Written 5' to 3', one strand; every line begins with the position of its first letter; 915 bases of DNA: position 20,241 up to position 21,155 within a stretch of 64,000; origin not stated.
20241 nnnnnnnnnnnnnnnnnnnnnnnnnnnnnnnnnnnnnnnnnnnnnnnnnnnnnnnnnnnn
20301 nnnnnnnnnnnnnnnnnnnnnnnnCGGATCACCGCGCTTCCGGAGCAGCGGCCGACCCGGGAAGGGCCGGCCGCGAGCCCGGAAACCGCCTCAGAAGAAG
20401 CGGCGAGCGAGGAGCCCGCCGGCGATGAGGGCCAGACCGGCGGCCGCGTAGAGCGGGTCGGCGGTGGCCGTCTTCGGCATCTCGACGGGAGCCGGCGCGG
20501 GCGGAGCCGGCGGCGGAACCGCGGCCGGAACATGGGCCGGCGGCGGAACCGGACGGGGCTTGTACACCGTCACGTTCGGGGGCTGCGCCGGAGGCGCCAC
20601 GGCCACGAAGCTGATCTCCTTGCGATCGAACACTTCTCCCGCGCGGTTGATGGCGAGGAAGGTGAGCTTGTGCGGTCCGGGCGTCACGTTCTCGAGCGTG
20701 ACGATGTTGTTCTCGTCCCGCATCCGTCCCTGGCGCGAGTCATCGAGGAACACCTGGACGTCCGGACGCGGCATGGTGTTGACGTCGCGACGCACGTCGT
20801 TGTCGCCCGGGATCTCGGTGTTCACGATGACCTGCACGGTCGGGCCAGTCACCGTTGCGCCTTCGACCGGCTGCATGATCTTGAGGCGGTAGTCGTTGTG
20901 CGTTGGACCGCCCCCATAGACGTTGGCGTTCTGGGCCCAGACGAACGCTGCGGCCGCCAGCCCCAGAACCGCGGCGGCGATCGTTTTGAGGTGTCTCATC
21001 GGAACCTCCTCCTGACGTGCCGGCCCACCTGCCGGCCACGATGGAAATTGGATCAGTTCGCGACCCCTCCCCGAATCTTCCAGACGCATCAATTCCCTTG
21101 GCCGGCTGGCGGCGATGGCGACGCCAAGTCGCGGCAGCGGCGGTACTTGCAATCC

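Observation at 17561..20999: Sortase locus with a cognate MPKTATA-type substrate and two extra membrane/periplasmic genes; a substrate paralog sits 11 kb away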

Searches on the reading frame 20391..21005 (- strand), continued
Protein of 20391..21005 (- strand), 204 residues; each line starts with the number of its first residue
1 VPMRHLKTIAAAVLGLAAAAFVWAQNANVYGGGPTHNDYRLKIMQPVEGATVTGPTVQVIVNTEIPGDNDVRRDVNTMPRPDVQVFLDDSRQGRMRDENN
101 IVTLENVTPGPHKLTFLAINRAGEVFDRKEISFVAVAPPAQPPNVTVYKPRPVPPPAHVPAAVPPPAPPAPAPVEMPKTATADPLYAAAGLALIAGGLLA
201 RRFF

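Call 83: search_protein_families(library=pfam, proteins=[L019:4288-5352:-, L019:4392-5405:+, L019:4480-5196:+, L019:1748-2836:-], max_evalue=0.001)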
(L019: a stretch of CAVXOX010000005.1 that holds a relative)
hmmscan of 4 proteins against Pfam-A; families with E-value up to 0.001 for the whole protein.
L019:4288-5352:- (354 aa): 0 families

L019:4392-5405:+ (338 aa): 0 families

L019:4480-5196:+ (239 aa): 2 families
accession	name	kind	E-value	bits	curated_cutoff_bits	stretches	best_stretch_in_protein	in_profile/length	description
PF02777.23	Sod_Fe_C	-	1e-33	115.8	20.9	1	114-216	1-102/102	Iron/manganese superoxide dismutases, C-terminal domain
PF00081.27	Sod_Fe_N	-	1.7e-31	109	27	1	26-107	1-82/82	Iron/manganese superoxide dismutases, alpha-hairpin domain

L019:1748-2836:- (363 aa): 0 families

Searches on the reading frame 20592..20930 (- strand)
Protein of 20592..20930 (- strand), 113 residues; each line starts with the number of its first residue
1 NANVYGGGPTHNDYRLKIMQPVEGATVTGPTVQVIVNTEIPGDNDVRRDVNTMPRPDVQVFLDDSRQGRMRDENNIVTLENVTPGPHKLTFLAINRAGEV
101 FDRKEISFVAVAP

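Call 48: search_protein_representatives(alignment_id=A3)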
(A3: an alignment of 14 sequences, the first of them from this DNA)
Query: 14 sequences, 114 profile positions. Proteins with E-value up to 0.001 (for the whole library): 257; up to 1e-10: 95; up to 1e-30: 38. The best 150 are listed.
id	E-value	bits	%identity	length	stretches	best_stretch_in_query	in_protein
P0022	2.4e-47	175.8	-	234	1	1-113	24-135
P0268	5.6e-45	168.2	-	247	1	1-112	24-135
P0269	1.1e-42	160.8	-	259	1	1-113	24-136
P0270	2.1e-42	159.9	-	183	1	1-106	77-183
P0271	7.4e-42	158.1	-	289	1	1-113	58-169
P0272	3.7e-41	155.9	-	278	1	1-113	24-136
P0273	1.2e-40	154.2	-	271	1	1-113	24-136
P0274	2.1e-40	153.4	-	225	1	1-113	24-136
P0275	4.0e-40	152.5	-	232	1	1-113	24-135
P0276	4.3e-40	152.5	-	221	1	1-112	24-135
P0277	9.1e-40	151.4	-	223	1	1-112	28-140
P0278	1.1e-39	151.2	-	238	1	1-112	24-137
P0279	4.5e-39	149.2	-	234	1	1-112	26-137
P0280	2.8e-38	146.6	-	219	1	2-112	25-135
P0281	3.0e-38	146.5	-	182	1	4-107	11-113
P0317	1.0e-22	96.5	-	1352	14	78-110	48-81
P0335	8.4e-17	77.4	-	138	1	12-112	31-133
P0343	7.6e-15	71.1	-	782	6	59-99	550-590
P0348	2.6e-13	66.1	-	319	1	5-113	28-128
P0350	5.4e-13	65.1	-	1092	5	16-97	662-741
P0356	7.9e-12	61.4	-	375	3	16-113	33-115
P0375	7.4e-09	51.8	-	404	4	45-107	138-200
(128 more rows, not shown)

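Call 49: search_protein_families(library=pfam, proteins=[P0317, P0343, P0356, P0335, P0350, P0348, P0375], max_evalue=0.001)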
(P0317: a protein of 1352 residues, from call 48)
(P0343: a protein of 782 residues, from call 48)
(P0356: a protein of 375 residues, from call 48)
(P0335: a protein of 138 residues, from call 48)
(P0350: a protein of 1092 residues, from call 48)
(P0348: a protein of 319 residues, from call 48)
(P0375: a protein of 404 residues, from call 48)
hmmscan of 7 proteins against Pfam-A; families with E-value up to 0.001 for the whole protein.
P0317 (1352 aa): 18 families
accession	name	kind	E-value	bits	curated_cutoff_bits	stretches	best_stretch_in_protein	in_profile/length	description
PF17936.7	Big_6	-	1.5e-229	743.4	27.6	14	15-80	17-81/83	Bacterial Ig domain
PF19077.6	Big_13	-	6.8e-176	572.8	27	14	16-84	32-102/102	Bacterial Ig-like domain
PF18981.6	InlK_D3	-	8.9e-41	138.3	25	0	55-82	48-75/75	Internalin K domain (D3/D4)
PF11974.14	bMG3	-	2.1e-34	118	34.9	0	16-67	24-76/103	Bacterial alpha-2-macroglobulin MG3 domain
PF13750.12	Big_3_3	-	4.5e-33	114.6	27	0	45-100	2-58/157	Bacterial Ig-like domain (group 3)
PF00028.23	Cadherin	-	6.6e-21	75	28.8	0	50-82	59-92/93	Cadherin domain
PF13620.12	CarboxypepD_reg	-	9.7e-20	71.2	32.3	0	16-80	10-71/82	Carboxypeptidase regulatory-like domain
PF24421.1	Ig_J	-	1.7e-19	70.2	29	0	52-83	71-102/104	Tip attachment protein J, Ig-like domain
PF16389.11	DUF4998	-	2.2e-15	57.2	29.1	0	43-81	71-108/199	Domain of unknown function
PF15418.12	DUF4625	-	4.3e-13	50.1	27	0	45-74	94-123/131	Domain of unknown function (DUF4625)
PF19232.4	DUF5885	-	2e-11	44.3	33.2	0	172-242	69-139/265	Family of unknown function (DUF5885)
PF20622.4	Big_15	-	6.3e-10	39.2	27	0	31-81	32-81/82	Bacterial Ig domain (Big_16)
PF17785.7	PUA_3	-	1.5e-08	34.8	22.6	0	1186-1214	27-55/64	PUA-like domain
PF16323.11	DUF4959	-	5.1e-08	33.6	32.9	0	57-81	81-105/106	Domain of unknown function (DUF4959)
PF13860.13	FlgD_ig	-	5.2e-08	33.2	27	0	19-67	20-77/79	FlgD Ig-like domain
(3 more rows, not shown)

P0343 (782 aa): 8 families
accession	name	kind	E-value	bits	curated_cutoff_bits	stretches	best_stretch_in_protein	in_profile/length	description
PF00041.27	fn3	-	6.4e-48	161.3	25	5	695-771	3-76/84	Fibronectin type III domain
PF01183.26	Glyco_hydro_25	-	5.4e-45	154.4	27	1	49-230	2-180/180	Glycosyl hydrolases family 25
PF24421.1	Ig_J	-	3.3e-11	43.7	29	0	448-516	30-102/104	Tip attachment protein J, Ig-like domain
PF00801.26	PKD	-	4e-10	40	23.5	1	425-511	6-78/80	PKD domain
PF17996.7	CE2_N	-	5.1e-08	33.4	27.9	0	547-584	41-81/108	Carbohydrate esterase 2 N-terminal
PF19077.6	Big_13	-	1.7e-05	25.7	27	0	476-512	60-97/102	Bacterial Ig-like domain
PF06832.18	BiPBP_C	-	8.1e-05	22.9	26.8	0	257-323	18-79/90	Penicillin-Binding Protein C-terminus Family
PF08329.16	ChitinaseA_N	-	0.00041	20.4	21.2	0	544-607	49-113/133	Chitinase A, N-terminal domain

P0356 (375 aa): 5 families
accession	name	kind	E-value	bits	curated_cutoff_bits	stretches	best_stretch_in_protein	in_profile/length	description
PF17957.7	Big_7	-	1.6e-19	70.8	24.1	2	205-267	3-70/70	Bacterial Ig domain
PF14347.11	DUF4399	-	5.8e-09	36.7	28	0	154-189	40-75/91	Domain of unknown function (DUF4399)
PF09136.16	Glucodextran_B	-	9e-06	26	27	0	207-285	5-81/83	Glucodextranase, domain B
PF19077.6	Big_13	-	0.00066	20.6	27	0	254-283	68-98/102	Bacterial Ig-like domain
PF17996.7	CE2_N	-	0.00074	20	27.9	0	49-95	32-80/108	Carbohydrate esterase 2 N-terminal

P0335 (138 aa): 0 families

P0350 (1092 aa): 11 families
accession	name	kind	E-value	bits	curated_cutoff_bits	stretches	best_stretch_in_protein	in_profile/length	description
PF14347.11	DUF4399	-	1.3e-25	90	28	0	516-549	56-90/91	Domain of unknown function (DUF4399)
PF17957.7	Big_7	-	6.2e-13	49.6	24.1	0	763-839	1-70/70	Bacterial Ig domain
PF11008.14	DUF2846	-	1e-12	48.4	34.3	0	910-966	25-82/92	Protein of unknown function (DUF2846)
PF08308.17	PEGA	-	4e-11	43.1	20.8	0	811-841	16-43/71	PEGA domain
PF19625.5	DUF6130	-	7.9e-09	35.9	23.7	0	287-331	87-133/153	Family of unknown function (DUF6130)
PF07495.19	Y_Y_Y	-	9.3e-08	32.3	26.6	0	87-128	20-53/65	Y_Y_Y domain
PF21557.3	RhaB_D2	-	2.3e-07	31.3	27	0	913-975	55-124/172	Alpha-L-rhamnosidase, domain D2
PF06832.18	BiPBP_C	-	7.9e-07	29.3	26.8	0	865-940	10-78/90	Penicillin-Binding Protein C-terminus Family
PF21209.4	Bac_rhamnosid-like_N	-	1.5e-06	28.3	27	0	804-849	19-60/209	Alpha-rhamnosidase-like, bacteroidetes, N-terminal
PF22091.2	DUF6941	-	2e-06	28.6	27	0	832-863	50-71/125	Family of unknown function (DUF6941)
PF22433.2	MtxA_IG-like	-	6.1e-06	26.5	26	0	106-137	49-80/83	Magnetotaxis protein MtxA, Immunoglobulin-like domain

P0348 (319 aa): 0 families

P0375 (404 aa): 3 families
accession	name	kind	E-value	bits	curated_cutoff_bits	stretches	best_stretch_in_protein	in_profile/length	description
PF17957.7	Big_7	-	3.5e-15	56.8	24.1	0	20-88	1-68/70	Bacterial Ig domain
PF08308.17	PEGA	-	1.5e-05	25.2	20.8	0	343-366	8-31/71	PEGA domain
PF13364.12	BetaGal_ABD2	-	4.3e-05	24.7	23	0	331-363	51-80/112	Beta-galactosidase second all-beta domain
